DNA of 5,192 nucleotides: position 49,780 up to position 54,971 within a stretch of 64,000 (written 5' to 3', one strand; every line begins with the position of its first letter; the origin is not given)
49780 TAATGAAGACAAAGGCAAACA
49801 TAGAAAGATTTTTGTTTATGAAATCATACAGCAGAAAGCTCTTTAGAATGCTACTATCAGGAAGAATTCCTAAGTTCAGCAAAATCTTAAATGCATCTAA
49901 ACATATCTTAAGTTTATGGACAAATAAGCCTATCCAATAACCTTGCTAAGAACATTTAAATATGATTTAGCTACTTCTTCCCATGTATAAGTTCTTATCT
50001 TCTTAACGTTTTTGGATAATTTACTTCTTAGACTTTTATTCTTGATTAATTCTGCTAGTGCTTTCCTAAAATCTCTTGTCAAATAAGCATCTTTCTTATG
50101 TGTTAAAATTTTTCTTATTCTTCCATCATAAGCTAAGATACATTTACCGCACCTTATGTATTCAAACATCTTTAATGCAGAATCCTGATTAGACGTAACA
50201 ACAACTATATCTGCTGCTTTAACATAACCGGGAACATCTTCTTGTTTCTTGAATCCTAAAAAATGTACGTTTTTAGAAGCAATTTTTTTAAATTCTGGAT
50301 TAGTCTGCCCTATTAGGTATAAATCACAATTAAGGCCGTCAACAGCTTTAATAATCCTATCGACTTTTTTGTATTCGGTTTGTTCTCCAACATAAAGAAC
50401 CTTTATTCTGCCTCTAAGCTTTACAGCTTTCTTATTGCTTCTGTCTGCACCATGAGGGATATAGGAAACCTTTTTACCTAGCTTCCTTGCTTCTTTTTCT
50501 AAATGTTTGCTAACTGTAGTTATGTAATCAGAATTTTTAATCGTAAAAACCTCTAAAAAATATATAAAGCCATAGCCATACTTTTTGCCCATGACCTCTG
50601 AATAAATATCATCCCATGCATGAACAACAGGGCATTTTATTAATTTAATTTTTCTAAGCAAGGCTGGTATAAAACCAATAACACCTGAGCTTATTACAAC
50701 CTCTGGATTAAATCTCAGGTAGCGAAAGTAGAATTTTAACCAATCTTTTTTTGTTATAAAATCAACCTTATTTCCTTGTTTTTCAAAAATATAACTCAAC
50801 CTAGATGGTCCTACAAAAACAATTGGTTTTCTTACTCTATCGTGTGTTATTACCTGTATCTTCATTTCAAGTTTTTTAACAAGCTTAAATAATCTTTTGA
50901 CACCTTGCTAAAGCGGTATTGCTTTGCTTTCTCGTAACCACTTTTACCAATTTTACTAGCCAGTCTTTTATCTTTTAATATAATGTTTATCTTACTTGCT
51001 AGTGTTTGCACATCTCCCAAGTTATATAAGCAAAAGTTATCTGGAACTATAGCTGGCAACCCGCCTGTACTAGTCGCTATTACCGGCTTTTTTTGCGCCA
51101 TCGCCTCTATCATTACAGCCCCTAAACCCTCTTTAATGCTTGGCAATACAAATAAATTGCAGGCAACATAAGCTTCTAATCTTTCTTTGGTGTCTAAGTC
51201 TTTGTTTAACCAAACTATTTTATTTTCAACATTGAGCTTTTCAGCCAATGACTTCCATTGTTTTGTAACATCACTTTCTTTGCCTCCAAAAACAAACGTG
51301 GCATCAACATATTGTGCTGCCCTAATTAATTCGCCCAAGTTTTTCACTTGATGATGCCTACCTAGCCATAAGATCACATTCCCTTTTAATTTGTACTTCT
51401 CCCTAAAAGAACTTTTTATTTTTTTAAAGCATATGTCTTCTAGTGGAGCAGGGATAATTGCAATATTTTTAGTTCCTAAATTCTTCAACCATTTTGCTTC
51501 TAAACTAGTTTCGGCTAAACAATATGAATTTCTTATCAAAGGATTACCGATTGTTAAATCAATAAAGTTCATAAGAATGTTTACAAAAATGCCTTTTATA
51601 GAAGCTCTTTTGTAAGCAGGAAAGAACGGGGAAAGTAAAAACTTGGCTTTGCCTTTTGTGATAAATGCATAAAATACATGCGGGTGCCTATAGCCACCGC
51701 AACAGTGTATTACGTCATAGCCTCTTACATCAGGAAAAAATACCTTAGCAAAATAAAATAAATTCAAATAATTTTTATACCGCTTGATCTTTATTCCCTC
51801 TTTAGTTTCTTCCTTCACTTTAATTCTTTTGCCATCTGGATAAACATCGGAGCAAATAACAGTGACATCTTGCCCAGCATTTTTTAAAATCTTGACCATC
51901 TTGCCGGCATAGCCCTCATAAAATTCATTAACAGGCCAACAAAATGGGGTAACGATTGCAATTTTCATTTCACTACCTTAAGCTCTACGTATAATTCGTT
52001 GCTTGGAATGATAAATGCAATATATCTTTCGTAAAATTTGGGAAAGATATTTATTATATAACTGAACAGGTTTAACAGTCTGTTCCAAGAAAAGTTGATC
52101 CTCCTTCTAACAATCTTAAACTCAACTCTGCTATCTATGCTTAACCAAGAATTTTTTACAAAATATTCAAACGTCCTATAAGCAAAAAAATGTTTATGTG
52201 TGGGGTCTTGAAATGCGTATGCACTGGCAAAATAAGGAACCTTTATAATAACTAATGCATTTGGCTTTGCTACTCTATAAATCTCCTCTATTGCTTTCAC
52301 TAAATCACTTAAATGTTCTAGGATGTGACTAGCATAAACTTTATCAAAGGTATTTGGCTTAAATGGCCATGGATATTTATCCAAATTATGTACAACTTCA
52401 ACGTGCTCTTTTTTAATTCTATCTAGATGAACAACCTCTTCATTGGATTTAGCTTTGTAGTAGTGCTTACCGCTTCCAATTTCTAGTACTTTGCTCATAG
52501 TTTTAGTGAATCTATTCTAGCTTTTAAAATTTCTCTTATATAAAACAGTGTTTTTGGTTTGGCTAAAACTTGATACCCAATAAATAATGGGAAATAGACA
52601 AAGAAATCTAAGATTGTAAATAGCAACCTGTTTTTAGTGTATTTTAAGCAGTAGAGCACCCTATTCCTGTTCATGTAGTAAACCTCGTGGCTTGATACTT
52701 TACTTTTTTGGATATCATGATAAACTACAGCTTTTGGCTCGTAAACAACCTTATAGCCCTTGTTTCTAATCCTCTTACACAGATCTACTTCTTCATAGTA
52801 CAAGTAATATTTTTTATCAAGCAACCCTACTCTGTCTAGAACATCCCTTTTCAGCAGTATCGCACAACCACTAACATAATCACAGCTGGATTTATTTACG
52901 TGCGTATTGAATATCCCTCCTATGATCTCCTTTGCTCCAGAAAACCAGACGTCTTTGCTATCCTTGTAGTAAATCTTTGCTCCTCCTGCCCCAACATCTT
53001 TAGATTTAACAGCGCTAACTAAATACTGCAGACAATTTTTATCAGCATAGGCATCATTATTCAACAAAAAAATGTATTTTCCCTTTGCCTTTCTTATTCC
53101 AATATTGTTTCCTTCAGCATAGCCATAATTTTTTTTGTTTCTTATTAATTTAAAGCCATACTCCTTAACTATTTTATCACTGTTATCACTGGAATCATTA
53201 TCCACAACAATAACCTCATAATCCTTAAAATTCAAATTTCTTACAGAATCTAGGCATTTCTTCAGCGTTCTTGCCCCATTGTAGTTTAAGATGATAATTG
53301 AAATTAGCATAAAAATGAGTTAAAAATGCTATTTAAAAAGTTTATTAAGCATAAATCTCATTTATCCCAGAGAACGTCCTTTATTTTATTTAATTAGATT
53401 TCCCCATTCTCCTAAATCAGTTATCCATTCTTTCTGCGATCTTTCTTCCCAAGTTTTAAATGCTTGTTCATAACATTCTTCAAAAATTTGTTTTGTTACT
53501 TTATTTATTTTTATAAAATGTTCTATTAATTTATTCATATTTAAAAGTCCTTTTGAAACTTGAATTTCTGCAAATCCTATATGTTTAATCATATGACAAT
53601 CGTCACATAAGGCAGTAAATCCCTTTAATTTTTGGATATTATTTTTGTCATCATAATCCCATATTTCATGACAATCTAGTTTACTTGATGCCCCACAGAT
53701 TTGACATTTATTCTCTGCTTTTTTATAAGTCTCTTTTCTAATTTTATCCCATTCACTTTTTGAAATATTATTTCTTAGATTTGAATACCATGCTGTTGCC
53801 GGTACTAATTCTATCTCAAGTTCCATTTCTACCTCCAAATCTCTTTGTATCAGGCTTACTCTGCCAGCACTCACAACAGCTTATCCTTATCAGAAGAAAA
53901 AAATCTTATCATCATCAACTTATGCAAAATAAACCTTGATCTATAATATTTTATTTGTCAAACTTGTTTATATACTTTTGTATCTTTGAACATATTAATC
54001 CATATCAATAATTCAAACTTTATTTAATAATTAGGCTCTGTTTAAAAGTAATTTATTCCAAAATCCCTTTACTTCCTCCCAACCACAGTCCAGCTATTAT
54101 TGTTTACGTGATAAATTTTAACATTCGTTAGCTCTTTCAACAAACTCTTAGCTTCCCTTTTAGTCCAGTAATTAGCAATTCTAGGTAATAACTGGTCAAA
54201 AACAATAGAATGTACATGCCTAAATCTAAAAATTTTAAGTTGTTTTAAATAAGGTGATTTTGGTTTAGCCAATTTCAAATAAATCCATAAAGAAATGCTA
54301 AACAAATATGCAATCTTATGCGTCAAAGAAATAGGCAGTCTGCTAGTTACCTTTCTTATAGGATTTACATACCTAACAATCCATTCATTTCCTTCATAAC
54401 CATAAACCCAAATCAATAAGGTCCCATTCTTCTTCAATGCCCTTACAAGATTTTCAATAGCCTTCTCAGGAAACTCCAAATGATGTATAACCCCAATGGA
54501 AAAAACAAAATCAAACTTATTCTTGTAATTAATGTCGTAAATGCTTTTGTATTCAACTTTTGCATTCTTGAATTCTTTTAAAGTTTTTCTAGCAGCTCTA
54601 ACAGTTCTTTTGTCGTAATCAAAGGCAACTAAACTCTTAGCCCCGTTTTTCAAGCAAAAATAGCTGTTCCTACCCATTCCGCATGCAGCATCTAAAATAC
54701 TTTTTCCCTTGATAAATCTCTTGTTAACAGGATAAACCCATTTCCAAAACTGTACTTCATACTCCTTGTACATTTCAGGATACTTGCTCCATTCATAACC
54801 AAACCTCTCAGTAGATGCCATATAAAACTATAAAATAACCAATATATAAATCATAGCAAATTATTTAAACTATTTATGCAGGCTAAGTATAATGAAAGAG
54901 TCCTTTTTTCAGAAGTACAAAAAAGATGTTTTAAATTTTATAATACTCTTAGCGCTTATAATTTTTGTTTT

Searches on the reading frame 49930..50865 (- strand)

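Call 55: search_protein_families(library=pfam, proteins=[window:49930-50865:-], max_evalue=0.001)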
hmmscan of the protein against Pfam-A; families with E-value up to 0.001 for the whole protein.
window:49930-50865:- (311 aa): 4 families
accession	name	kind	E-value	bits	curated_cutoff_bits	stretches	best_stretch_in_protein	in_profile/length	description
PF00534.26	Glycos_transf_1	-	1.8e-14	54.1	26.4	1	146-289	8-171/172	Glycosyl transferases group 1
PF13692.12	Glyco_trans_1_4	-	3.3e-14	53.8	27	1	155-274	3-136/142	Glycosyl transferases group 1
PF13439.12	Glyco_transf_4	-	3e-06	27.8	28.5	1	44-142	63-168/170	Glycosyltransferase Family 4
PF13524.12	Glyco_trans_1_2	-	4.7e-06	27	25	1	171-303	5-143/144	Glycosyl transferase-like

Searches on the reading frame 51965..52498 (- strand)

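Call 55: search_protein_families(library=pfam, proteins=[window:51965-52498:-], max_evalue=0.001)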
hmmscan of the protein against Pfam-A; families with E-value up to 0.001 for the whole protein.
window:51965-52498:- (177 aa): 6 families
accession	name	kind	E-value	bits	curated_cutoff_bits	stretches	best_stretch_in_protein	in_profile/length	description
PF08241.18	Methyltransf_11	-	1.6e-10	41.9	21.2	1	10-85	18-95/95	Methyltransferase domain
PF13489.12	Methyltransf_23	-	1.3e-06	28.7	27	1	3-94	25-127/164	Methyltransferase domain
PF13847.12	Methyltransf_31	-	1.8e-05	24.9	27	1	45-107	67-129/145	Methyltransferase domain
PF13649.12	Methyltransf_25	-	2.8e-05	25.1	27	1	37-80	51-96/97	Methyltransferase domain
PF08242.18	Methyltransf_12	-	3.2e-05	25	30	1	27-82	45-97/98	Methyltransferase domain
PF01209.24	Ubie_methyltran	-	0.00095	19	20.1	0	31-84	98-150/233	ubiE/COQ5 methyltransferase family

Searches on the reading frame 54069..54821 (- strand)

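Call 55: search_protein_families(library=pfam, proteins=[window:54069-54821:-], max_evalue=0.001)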
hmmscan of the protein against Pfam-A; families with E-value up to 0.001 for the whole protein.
window:54069-54821:- (250 aa): 9 families
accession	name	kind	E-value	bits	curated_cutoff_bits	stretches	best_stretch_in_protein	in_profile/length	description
PF13847.12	Methyltransf_31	-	6.6e-16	58.7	27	1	38-137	3-109/145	Methyltransferase domain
PF08241.18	Methyltransf_11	-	1.7e-15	57.8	21.2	1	43-137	1-95/95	Methyltransferase domain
PF13649.12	Methyltransf_25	-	7.8e-15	55.8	27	1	42-133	1-97/97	Methyltransferase domain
PF08242.18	Methyltransf_12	-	7.8e-13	49.4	30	1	43-135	1-98/98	Methyltransferase domain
PF13489.12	Methyltransf_23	-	1.2e-10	41.8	27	1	36-141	20-120/164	Methyltransferase domain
PF08003.17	Methyltransf_9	-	2.2e-10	40.5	23.8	1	26-147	102-227/315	Protein of unknown function (DUF1698)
PF03848.20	TehB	-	5.5e-07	29.6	20.4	1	36-131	28-122/193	Tellurite resistance protein TehB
PF05175.20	MTS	-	8.9e-07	29.1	23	1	38-137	31-138/170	Methyltransferase small domain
PF06325.19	PrmA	-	0.00063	19.8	22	0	38-108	161-232/296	Ribosomal protein L11 methyltransferase (PrmA)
